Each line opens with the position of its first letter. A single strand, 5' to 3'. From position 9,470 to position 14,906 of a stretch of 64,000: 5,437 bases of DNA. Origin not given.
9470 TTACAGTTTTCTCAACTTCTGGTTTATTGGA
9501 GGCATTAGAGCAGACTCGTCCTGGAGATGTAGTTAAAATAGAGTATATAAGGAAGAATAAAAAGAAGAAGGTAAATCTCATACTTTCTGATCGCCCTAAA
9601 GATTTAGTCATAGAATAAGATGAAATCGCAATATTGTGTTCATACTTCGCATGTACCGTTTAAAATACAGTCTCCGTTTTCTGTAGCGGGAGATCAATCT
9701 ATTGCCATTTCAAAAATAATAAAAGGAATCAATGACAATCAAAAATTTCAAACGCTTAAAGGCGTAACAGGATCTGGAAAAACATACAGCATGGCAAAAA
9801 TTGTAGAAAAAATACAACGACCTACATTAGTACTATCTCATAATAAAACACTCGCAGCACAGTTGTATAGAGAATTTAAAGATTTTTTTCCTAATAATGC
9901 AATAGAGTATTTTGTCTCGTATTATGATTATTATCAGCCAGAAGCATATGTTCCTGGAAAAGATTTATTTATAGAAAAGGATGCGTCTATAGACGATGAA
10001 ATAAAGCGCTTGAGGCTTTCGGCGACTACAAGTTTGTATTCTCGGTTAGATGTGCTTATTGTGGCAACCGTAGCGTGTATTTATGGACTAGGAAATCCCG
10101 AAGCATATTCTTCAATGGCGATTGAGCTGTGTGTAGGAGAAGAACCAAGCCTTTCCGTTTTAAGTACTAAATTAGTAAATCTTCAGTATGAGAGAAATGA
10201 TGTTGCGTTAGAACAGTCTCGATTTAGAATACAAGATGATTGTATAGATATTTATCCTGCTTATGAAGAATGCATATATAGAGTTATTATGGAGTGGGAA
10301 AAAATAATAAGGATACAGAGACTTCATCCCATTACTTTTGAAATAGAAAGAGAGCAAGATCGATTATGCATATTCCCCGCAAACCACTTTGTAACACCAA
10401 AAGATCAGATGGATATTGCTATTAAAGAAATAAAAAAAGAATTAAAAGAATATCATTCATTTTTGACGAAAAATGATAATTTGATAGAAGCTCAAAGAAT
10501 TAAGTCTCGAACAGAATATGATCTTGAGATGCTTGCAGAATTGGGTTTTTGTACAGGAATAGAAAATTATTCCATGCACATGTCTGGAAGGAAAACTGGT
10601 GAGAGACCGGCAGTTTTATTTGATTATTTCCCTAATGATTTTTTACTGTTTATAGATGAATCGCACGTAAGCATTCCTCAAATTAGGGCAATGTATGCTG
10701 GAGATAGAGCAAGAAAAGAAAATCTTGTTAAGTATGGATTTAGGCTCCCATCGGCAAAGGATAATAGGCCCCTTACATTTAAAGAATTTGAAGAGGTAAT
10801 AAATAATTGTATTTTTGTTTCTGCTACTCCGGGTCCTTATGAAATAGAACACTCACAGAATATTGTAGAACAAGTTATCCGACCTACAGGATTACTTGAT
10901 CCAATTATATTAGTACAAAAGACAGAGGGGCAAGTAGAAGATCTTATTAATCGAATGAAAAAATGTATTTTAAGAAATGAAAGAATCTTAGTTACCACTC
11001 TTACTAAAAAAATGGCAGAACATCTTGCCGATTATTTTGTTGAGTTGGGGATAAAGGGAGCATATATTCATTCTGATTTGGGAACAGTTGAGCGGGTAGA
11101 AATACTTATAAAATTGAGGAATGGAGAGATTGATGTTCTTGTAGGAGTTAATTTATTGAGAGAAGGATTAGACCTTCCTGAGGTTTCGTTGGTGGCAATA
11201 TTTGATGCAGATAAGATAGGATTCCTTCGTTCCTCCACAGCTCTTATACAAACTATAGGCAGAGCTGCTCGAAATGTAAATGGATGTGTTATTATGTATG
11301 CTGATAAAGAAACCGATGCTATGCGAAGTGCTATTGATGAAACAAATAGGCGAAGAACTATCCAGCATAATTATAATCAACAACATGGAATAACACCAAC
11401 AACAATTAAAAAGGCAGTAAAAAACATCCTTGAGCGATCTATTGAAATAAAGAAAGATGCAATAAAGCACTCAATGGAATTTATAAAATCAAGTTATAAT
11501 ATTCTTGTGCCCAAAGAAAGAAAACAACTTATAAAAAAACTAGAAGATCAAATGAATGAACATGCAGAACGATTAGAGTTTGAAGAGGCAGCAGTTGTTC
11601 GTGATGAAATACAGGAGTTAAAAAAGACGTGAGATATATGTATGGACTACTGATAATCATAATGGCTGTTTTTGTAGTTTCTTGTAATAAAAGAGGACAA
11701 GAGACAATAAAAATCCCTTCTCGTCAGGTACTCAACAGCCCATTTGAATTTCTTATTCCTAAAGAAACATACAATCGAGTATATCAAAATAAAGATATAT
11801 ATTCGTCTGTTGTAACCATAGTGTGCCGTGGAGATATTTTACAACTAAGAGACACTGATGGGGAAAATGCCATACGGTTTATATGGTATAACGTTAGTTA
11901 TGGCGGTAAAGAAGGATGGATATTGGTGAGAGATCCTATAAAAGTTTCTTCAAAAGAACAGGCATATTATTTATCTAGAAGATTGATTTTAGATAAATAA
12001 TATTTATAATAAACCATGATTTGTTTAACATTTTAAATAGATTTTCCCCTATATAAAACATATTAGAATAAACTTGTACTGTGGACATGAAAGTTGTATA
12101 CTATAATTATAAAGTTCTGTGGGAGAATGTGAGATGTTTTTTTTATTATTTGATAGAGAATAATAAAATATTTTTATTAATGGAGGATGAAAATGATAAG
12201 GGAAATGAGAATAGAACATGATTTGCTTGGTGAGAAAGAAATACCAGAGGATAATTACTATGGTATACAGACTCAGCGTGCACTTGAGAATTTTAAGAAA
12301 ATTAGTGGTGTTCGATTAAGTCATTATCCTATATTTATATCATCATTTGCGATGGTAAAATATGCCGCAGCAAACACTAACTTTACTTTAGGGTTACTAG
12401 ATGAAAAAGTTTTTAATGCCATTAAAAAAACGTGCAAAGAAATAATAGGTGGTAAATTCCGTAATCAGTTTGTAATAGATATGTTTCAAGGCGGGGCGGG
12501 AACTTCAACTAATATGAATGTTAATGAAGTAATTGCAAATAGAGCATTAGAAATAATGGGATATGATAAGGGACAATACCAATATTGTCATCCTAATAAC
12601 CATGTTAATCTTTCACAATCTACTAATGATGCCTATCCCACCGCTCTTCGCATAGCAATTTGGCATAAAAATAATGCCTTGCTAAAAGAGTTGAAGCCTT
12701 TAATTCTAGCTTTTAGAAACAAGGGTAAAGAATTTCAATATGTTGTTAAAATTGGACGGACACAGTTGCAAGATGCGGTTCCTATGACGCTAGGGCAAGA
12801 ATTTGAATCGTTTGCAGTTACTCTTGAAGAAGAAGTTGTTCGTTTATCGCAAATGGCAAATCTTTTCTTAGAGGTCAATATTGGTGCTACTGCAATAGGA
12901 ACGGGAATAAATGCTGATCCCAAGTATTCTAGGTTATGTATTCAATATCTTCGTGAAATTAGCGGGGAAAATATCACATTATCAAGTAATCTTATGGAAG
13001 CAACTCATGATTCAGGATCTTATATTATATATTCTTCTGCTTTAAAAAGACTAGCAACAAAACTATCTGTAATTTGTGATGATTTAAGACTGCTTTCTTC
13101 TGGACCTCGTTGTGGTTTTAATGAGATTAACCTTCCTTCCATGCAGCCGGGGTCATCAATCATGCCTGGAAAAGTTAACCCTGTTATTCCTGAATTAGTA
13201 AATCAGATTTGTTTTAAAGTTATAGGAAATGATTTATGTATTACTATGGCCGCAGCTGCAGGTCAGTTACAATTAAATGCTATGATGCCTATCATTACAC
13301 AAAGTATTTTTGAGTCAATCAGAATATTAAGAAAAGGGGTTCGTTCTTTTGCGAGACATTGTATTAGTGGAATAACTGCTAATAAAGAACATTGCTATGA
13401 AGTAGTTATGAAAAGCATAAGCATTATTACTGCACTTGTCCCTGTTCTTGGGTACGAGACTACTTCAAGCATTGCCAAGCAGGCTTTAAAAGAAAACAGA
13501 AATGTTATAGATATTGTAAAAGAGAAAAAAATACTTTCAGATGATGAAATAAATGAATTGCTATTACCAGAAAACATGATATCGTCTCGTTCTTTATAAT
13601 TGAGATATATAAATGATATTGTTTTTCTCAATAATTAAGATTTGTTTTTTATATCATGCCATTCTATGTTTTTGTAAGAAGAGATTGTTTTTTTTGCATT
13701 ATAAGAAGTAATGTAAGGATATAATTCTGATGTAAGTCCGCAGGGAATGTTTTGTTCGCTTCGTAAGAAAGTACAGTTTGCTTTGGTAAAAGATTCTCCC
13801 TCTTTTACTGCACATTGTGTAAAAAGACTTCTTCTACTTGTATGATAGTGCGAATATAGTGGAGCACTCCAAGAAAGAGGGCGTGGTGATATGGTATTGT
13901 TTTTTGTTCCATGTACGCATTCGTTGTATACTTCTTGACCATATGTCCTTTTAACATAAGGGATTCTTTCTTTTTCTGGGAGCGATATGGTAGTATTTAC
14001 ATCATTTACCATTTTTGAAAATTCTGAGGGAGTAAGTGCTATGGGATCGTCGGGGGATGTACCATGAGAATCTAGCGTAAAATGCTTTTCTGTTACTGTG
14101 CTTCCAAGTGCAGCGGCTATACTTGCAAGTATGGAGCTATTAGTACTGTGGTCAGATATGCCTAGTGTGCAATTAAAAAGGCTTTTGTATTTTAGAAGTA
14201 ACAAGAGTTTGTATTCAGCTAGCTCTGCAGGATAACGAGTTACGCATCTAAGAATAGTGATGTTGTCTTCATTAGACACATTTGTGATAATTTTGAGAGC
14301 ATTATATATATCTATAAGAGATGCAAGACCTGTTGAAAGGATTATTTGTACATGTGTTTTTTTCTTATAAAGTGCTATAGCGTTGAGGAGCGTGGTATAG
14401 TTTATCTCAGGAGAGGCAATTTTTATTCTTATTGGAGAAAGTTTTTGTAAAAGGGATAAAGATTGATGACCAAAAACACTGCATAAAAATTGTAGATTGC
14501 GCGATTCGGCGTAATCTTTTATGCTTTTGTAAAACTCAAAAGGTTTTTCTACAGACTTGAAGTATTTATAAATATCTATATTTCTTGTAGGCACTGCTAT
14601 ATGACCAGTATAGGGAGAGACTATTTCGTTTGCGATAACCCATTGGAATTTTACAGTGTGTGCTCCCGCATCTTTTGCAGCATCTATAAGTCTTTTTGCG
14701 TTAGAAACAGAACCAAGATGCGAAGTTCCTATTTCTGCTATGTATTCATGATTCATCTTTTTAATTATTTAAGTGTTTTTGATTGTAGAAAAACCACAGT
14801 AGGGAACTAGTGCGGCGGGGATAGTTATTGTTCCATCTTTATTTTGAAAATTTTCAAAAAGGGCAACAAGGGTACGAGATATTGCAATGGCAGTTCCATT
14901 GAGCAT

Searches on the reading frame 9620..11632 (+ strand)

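Call 10: search_protein_families(library=pfam, proteins=[window:9620-11632:+], max_evalue=0.001)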
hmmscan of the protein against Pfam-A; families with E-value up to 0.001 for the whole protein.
window:9620-11632:+ (670 aa): 7 families
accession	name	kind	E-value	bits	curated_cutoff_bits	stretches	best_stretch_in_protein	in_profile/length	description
PF12344.14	UvrB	-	2.7e-21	75.6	27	1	559-600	1-42/43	Ultra-violet resistance protein B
PF00271.37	Helicase_C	-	1.2e-20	74.3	23.5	1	446-552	6-109/110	Helicase conserved C-terminal domain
PF17757.6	UvrB_inter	-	2.1e-20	73.1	22.9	1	168-257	1-91/91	UvrB interaction domain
PF04851.21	ResIII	-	2.5e-12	47.5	22.5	1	25-94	7-81/164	Type III restriction enzyme, res subunit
PF02151.25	UVR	-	5.2e-10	39.2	21.5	1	635-669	1-35/36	UvrB/uvrC motif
PF00270.35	DEAD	-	3.3e-06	27.4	26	1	26-96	4-75/167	DEAD/DEAH box helicase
PF13604.12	AAA_30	-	0.00056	20.1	27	0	26-86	6-66/191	AAA domain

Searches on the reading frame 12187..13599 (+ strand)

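Call 10: search_protein_families(library=pfam, proteins=[window:12187-13599:+], max_evalue=0.001)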
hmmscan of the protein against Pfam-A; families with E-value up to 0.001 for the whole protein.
window:12187-13599:+ (470 aa): 2 families
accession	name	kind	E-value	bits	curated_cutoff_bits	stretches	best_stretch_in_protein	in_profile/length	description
PF00206.25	Lyase_1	-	4e-94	316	27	1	15-347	1-312/312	Lyase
PF10415.14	FumaraseC_C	-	3e-18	66.4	32.5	1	413-465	1-53/54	Fumarase C C-terminus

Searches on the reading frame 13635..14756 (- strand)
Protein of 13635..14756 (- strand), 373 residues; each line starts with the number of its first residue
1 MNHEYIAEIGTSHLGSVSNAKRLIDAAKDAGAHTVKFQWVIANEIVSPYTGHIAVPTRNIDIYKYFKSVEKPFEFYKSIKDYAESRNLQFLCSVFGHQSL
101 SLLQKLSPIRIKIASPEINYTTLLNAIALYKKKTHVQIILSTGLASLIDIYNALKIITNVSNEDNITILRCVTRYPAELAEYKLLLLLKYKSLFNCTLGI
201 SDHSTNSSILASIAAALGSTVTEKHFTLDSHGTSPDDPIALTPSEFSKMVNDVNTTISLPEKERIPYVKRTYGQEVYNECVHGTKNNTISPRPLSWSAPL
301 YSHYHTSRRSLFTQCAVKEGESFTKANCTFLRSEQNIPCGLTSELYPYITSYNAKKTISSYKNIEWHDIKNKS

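Call 10: search_protein_families(library=pfam, proteins=[window:13635-14756:-], max_evalue=0.001)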
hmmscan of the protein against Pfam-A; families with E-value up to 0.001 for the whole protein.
window:13635-14756:- (373 aa): 1 family
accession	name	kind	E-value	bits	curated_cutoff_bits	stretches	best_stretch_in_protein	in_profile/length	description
PF03102.20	NeuB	-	1.1e-54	185.9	22.1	1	23-256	1-232/241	NeuB family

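Call 17: search_protein_families(library=ncbifam, proteins=[window:13635-14756:-], max_evalue=0.01)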
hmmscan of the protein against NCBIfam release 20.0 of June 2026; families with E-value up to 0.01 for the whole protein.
window:13635-14756:- (373 aa): 2 families
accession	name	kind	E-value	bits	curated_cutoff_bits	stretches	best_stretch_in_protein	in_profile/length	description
TIGR03569.1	NeuB_NnaB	equivalog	2.1e-61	207.8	399.65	1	6-256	4-254/329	N-acetylneuraminate synthase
TIGR03586.1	PseI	equivalog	3.9e-56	190.6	340.25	1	6-258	5-255/327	pseudaminic acid synthase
